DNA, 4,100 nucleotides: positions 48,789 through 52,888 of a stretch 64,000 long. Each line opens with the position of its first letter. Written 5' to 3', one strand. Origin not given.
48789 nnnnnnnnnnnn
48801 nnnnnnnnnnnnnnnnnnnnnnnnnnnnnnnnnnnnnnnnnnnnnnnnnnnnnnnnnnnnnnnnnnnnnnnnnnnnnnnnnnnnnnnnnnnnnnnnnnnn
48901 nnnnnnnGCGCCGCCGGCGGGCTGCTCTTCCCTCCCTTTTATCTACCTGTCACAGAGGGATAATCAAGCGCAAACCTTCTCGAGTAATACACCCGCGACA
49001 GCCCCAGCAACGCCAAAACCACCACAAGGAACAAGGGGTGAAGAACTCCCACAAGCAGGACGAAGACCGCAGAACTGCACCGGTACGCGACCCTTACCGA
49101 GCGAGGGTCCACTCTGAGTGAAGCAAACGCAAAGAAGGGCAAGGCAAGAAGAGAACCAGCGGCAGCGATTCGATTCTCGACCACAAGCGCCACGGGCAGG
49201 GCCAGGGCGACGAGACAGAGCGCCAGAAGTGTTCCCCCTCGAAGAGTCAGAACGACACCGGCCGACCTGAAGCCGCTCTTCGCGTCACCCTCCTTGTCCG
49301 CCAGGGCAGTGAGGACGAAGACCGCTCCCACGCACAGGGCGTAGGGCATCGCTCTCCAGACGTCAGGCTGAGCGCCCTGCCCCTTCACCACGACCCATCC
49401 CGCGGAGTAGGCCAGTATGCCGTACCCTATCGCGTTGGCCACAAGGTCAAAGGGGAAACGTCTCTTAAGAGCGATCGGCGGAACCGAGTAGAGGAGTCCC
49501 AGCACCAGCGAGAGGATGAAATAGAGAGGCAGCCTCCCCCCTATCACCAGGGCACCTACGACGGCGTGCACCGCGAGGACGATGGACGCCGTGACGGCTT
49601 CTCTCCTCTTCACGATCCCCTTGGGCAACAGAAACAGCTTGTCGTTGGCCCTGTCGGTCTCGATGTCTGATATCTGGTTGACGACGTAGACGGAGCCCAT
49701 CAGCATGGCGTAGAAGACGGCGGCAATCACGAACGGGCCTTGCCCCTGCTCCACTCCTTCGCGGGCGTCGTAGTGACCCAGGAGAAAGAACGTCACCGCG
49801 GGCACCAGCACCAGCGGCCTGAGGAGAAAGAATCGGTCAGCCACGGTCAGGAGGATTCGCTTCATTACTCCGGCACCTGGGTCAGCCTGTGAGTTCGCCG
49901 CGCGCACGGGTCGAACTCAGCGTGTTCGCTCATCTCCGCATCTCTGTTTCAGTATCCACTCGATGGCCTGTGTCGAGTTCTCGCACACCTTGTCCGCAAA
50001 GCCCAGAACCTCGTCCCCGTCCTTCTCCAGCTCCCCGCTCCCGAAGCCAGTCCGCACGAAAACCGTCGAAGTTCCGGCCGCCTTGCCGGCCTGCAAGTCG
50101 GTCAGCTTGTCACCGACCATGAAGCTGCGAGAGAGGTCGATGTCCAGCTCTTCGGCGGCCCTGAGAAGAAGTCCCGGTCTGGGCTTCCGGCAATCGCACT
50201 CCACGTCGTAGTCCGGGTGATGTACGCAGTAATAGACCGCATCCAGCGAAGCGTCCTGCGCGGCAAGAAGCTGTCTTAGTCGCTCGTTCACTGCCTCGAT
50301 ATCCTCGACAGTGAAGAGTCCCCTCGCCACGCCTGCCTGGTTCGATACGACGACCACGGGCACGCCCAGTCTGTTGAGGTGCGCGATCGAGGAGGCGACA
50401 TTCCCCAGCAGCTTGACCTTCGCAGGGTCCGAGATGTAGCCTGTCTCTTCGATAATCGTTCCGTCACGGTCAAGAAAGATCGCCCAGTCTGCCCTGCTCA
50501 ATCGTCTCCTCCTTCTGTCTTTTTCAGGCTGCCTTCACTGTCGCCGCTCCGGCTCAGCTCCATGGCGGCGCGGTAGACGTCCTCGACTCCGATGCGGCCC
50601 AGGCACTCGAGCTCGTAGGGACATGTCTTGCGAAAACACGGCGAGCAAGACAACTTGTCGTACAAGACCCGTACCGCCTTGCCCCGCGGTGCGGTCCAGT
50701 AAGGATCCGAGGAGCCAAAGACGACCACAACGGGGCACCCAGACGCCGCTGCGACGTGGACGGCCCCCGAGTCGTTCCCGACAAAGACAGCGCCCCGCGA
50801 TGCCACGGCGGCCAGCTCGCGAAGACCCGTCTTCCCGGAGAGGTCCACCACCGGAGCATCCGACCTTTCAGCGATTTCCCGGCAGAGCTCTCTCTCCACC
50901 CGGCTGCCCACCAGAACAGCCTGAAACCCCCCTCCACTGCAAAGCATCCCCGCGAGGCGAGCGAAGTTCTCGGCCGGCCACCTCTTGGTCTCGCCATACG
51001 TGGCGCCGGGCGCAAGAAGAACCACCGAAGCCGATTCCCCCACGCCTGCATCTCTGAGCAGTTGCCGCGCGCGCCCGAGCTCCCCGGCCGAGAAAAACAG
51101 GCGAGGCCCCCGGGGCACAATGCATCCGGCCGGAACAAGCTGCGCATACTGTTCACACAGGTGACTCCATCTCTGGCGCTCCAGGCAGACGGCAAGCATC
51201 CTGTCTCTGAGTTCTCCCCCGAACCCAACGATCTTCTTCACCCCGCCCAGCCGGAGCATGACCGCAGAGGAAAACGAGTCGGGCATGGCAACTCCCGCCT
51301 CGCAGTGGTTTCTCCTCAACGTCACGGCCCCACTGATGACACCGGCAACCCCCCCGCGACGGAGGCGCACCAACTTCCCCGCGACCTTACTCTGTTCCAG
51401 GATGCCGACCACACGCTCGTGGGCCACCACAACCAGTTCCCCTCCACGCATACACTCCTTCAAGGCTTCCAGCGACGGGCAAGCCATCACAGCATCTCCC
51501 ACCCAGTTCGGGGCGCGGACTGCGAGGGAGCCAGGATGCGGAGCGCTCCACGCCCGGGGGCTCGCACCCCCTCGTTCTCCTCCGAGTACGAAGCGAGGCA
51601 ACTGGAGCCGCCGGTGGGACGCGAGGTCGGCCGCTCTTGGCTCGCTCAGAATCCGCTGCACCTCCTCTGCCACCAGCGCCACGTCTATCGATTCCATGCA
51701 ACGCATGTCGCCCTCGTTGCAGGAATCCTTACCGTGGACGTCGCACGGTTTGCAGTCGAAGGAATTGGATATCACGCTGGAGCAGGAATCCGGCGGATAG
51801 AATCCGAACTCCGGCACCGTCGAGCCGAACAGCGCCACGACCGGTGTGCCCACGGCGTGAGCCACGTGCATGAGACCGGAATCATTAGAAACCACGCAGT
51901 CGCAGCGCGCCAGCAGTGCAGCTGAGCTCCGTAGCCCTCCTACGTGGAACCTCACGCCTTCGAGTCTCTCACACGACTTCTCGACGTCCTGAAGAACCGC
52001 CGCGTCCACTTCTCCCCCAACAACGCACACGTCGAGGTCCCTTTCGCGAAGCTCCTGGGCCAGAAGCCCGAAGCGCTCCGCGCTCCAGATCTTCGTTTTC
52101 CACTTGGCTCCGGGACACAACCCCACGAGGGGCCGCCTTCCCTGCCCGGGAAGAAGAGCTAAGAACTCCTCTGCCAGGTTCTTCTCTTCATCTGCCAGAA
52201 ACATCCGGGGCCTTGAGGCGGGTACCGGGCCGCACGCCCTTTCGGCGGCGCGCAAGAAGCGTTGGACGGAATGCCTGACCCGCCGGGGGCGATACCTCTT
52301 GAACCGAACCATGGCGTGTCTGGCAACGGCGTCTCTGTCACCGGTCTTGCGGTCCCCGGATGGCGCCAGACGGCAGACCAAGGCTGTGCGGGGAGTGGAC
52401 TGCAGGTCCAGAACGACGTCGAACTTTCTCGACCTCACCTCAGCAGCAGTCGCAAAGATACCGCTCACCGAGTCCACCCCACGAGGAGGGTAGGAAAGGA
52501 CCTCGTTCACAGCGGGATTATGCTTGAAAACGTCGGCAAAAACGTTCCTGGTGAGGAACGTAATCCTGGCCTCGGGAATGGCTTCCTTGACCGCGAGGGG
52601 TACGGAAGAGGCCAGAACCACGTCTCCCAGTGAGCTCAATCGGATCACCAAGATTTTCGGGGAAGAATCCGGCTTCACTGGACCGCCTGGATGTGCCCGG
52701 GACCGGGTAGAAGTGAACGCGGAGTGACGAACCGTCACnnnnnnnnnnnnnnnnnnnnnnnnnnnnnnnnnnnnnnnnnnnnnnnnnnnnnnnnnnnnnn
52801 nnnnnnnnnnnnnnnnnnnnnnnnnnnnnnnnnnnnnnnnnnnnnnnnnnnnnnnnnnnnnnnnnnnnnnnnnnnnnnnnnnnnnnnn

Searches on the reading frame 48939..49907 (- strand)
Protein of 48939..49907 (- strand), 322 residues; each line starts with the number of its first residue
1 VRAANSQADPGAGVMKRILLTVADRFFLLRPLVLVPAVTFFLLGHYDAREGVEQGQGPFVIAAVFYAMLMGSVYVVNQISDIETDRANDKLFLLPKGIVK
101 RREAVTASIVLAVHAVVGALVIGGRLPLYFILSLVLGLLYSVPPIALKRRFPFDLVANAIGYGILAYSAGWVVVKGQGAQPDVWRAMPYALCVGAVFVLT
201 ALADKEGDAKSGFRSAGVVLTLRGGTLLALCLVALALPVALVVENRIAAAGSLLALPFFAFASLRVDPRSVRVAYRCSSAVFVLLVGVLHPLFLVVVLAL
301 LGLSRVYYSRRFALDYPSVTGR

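Call 62: search_protein_families(library=pfam, proteins=[window:48939-49907:-], max_evalue=0.0001)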
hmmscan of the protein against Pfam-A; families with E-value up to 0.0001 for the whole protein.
window:48939-49907:- (322 aa): 1 family
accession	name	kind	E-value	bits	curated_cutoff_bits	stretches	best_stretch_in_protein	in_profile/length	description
PF01040.23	UbiA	-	2.1e-23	83.3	34.2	1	57-270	20-236/250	UbiA prenyltransferase family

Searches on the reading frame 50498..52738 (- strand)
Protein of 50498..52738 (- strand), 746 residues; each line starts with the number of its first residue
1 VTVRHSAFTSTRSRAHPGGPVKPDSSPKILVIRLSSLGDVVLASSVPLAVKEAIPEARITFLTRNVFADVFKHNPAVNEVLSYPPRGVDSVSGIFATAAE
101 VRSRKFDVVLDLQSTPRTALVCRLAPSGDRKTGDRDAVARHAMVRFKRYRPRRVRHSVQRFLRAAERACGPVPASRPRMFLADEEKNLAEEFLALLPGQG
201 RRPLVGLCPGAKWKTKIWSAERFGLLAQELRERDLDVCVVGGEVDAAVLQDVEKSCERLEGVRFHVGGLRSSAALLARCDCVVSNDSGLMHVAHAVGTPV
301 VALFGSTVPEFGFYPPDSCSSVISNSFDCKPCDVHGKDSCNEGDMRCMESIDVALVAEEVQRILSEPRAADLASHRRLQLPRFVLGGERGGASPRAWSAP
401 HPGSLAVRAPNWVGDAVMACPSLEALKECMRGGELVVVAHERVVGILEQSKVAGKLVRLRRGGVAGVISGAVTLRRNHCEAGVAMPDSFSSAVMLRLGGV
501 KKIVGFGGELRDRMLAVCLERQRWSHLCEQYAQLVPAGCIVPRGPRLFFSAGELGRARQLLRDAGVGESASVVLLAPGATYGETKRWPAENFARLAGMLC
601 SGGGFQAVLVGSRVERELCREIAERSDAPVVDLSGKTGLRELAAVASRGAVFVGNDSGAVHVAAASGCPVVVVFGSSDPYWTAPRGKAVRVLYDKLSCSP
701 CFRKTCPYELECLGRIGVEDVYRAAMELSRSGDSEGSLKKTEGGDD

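Call 62: search_protein_families(library=pfam, proteins=[window:50498-52738:-], max_evalue=0.0001)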
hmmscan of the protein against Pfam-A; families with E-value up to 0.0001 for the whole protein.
window:50498-52738:- (746 aa): 1 family
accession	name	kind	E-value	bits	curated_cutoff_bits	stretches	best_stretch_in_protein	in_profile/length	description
PF01075.23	Glyco_transf_9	-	8e-75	251.8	22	2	473-709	7-244/247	Glycosyltransferase family 9 (heptosyltransferase)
